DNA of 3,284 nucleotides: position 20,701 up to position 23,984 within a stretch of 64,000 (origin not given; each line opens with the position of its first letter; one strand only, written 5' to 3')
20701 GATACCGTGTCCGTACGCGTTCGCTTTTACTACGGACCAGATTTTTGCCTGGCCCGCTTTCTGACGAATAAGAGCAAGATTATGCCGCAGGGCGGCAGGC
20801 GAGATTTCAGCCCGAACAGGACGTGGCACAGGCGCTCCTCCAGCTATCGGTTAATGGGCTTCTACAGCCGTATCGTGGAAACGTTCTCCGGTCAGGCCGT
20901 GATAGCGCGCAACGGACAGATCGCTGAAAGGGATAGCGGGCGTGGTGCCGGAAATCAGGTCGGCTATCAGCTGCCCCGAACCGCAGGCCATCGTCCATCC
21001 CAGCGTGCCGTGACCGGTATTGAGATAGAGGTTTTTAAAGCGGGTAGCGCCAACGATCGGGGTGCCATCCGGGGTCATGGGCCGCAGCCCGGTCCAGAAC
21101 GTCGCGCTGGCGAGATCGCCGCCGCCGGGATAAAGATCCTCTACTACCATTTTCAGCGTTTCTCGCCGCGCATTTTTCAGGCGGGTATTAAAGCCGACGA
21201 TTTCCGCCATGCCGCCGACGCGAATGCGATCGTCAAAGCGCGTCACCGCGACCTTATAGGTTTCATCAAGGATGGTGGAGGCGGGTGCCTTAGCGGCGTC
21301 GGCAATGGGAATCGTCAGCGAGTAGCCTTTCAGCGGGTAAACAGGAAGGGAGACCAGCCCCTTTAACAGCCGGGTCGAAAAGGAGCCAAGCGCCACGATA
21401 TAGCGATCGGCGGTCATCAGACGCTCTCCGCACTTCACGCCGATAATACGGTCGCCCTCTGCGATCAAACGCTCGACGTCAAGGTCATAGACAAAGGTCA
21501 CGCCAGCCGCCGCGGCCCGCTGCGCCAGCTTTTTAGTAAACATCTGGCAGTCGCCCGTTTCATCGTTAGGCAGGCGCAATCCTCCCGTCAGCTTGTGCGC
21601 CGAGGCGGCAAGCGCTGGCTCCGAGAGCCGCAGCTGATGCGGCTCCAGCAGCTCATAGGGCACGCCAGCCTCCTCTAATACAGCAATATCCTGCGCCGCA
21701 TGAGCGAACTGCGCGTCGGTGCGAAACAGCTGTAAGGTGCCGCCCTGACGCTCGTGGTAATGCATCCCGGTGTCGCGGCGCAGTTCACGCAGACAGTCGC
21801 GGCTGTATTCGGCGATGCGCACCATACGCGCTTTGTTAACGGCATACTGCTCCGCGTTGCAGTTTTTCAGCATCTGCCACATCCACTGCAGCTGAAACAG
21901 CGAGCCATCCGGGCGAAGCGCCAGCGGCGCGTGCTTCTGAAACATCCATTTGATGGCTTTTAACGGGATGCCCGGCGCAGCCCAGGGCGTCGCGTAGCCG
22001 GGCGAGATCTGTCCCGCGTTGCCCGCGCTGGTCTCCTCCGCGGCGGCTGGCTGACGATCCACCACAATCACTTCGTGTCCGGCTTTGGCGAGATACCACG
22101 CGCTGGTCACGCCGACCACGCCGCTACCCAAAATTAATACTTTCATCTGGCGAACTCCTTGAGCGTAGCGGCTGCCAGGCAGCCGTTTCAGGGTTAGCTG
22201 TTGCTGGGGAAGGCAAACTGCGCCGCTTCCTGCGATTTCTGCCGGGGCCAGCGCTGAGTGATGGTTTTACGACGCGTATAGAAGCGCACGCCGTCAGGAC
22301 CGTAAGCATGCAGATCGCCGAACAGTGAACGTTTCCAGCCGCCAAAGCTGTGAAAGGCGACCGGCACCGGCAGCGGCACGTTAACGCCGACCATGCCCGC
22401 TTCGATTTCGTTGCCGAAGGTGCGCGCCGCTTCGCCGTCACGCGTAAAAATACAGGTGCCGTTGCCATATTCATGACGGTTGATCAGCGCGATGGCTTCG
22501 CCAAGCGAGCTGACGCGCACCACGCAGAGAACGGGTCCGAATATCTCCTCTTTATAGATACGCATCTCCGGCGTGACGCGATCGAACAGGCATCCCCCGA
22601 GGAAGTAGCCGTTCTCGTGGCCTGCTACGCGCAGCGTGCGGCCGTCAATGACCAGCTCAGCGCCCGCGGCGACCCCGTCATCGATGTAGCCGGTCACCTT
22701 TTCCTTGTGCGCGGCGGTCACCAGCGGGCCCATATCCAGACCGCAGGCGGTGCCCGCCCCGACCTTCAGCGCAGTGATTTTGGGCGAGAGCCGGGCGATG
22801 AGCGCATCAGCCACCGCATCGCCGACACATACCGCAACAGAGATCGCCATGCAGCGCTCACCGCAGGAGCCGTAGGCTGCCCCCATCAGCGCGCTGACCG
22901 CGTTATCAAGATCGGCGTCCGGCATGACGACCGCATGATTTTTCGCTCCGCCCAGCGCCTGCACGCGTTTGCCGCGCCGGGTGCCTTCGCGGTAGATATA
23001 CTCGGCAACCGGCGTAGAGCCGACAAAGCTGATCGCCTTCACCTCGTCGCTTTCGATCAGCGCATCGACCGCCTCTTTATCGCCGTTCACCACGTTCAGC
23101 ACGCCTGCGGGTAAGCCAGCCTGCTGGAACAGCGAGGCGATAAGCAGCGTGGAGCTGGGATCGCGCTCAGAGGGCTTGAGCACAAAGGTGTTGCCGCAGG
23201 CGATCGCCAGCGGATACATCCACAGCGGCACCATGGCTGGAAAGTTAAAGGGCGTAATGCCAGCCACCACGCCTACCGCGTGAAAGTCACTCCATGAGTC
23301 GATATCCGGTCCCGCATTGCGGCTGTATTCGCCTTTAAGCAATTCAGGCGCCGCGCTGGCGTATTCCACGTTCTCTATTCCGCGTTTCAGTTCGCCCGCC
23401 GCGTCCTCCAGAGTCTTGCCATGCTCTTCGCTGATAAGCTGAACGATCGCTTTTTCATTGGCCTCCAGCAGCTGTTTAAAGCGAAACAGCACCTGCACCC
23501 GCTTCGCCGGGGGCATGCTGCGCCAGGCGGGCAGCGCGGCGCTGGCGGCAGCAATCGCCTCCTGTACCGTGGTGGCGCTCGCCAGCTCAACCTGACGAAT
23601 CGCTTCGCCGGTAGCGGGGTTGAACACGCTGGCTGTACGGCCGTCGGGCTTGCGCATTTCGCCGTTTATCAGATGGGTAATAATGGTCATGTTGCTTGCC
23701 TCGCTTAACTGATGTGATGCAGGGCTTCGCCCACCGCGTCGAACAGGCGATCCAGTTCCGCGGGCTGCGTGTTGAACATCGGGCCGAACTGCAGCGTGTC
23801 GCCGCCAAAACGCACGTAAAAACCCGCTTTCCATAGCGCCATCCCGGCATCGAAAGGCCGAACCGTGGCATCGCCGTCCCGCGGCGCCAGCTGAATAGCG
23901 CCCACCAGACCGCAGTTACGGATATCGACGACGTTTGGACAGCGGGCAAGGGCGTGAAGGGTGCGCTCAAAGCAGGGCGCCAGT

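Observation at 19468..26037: omega-aminotransferase-mmsA operon carries its own dadA-dadX: a built-in pyruvate-recycling loop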

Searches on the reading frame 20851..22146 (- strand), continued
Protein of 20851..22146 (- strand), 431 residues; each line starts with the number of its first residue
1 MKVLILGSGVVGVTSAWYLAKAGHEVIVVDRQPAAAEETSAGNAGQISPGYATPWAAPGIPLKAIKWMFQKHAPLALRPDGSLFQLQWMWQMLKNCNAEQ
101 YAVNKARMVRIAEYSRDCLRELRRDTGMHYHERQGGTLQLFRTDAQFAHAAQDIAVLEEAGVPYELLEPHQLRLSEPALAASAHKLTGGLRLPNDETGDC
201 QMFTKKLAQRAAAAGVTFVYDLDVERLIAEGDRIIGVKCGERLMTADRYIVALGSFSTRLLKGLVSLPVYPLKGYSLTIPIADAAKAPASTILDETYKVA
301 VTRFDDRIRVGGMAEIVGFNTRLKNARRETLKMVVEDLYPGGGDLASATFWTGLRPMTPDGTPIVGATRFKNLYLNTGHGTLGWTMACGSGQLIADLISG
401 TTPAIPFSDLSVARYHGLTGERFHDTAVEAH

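Call 76: find_encoding_contigs(protein=P0238, flank=500, max_places=10)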
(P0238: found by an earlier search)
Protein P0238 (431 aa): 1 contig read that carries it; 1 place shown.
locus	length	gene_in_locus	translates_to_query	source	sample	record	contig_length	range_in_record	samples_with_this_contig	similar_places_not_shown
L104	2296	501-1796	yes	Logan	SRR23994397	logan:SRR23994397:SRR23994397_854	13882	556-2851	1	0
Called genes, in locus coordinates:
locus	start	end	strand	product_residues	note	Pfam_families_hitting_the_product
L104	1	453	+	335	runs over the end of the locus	?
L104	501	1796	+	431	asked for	PF00890:FAD_binding_2 (faint), PF01266:DAO, PF02558:ApbA (weak), PF03486:HI0933_like (faint), PF03721:UDPG_MGDP_dh_N (faint), PF07992:Pyr_redox_2 (faint), PF13450:NAD_binding_8 (faint)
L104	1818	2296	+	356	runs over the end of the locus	PF01168:Ala_racemase_N, PF00842:Ala_racemase_C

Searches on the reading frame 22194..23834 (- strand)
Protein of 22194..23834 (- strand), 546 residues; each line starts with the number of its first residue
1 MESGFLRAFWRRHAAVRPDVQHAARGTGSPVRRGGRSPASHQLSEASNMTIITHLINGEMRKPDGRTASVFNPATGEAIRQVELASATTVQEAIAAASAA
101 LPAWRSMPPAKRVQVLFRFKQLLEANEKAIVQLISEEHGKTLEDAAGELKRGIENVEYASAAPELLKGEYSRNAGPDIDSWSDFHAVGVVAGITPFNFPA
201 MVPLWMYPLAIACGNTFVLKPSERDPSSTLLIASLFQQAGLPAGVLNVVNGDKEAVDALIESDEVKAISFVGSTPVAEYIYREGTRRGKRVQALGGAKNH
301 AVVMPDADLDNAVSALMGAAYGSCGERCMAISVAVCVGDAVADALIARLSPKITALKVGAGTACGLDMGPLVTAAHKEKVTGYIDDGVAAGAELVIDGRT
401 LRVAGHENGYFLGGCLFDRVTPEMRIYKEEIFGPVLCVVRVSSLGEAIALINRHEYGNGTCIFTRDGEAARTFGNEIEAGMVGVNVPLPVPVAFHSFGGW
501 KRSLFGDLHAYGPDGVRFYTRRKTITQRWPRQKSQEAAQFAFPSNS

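Call 3: search_protein_families(library=ncbifam, proteins=[window:22194-23834:-])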
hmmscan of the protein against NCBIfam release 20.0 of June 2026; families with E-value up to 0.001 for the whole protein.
window:22194-23834:- (546 aa): 44 families (the best 25 are shown)
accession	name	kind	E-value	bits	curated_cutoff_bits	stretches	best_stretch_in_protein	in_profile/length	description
TIGR01722.1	MMSDH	subfamily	2.4e-199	663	448.5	1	53-529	2-477/477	CoA-acylating methylmalonate-semialdehyde dehydrogenase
NF052305.1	DioxValDhHalo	equivalog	9.5e-99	331.5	750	1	55-527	8-481/483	2,5-dioxovalerate dehydrogenase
NF042993.1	AlphKGSA_gudD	equivalog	2.8e-93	313.3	770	1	53-526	5-479/481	alpha-ketoglutaric semialdehyde dehydrogenase GucD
NF010000.0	PRK13473.1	subfamily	4.7e-89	299.2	615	1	54-512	5-460/475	aminobutyraldehyde dehydrogenase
TIGR01804.1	BADH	equivalog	7e-87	291.8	668.6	1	62-507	9-453/467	betaine-aldehyde dehydrogenase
NF009725.0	PRK13252.1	equivalog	1.3e-86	291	593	1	49-526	4-478/488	betaine-aldehyde dehydrogenase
TIGR02299.1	HpaE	equivalog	7.1e-85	285.4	638.35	1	52-526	1-475/488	5-carboxymethyl-2-hydroxymuconate semialdehyde dehydrogenase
TIGR01780.1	SSADH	subfamily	1.7e-83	281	646.35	1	70-507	1-434/448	succinate-semialdehyde dehydrogenase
NF006916.0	PRK09407.1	equivalog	3.2e-82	276.8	521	1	44-528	13-493/526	succinic semialdehyde dehydrogenase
NF045735.1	PaDhStyDPseudo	equivalog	6e-81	272.5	850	1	55-525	6-479/483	phenylacetaldehyde dehydrogenase StyD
NF002852.0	PRK03137.1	subfamily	6.9e-79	266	648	1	55-529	40-514/514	L-glutamate gamma-semialdehyde dehydrogenase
NF050084.1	pip_6_carb_DH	equivalog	1.4e-72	245.1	730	1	71-531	2-464/475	L-piperidine-6-carboxylate dehydrogenase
NF040648.1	lactal_redase_Meth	equivalog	1.6e-72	245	650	1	55-506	2-443/463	lactaldehyde dehydrogenase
TIGR03216.1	OH_muco_semi_DH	equivalog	3.2e-72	243.7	693.25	1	53-525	2-477/481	2-hydroxymuconic semialdehyde dehydrogenase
NF006915.0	PRK09406.1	equivalog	1.5e-70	238.4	730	1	70-524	5-453/457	NADP-dependent succinic semialdehyde dehydrogenase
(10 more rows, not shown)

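Call 4: search_protein_families(library=pfam, proteins=[window:22194-23834:-])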
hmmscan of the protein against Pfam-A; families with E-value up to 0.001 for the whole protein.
window:22194-23834:- (546 aa): 1 family
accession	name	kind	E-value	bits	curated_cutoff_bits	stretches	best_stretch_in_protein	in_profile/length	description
PF00171.27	Aldedh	-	3.6e-139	464.7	23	1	63-525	4-461/461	Aldehyde dehydrogenase family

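Call 81: search_solved_structures(query=window:22194-23690:-, max_evalue=1e-100)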
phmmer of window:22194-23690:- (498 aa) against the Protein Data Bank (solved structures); distinct sequences matched with E-value up to 1e-100: 10.
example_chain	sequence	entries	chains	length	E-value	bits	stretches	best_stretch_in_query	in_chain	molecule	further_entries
5tjr_A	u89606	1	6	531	5.3e-283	942.5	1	1-498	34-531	Methylmalonate-semialdehyde dehydrogenase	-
4zz7_A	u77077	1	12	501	3e-231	771.8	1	1-496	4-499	Methylmalonate-semialdehyde dehydrogenase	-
9q0d_A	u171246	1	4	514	7.8e-188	628.7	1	12-496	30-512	methylmalonate-semialdehyde dehydrogenase (CoA acylating)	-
4e4g_A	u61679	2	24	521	2.5e-180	603.9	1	5-496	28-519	Methylmalonate-semialdehyde dehydrogenase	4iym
9izv_A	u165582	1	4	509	1.9e-145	488.8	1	17-485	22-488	Methylmalonate-semialdehyde/malonate-semialdehyde dehydrogenase [acylating], mitochondrial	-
8xxq_A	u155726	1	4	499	3.4e-145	488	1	17-485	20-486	Methylmalonate-semialdehyde/malonate-semialdehyde dehydrogenase [acylating], mitochondrial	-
9izw_A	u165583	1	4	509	2.5e-144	485.2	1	17-485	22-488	Methylmalonate-semialdehyde/malonate-semialdehyde dehydrogenase [acylating], mitochondrial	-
1t90_A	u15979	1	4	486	4.2e-144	484.4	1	6-483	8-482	Probable methylmalonate-semialdehyde dehydrogenase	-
9izu_C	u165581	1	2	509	4.6e-144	484.3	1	17-485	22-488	Methylmalonate-semialdehyde/malonate-semialdehyde dehydrogenase [acylating], mitochondrial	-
9izx_A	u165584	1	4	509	4.7e-144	484.3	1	17-485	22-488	Methylmalonate-semialdehyde/malonate-semialdehyde dehydrogenase [acylating], mitochondrial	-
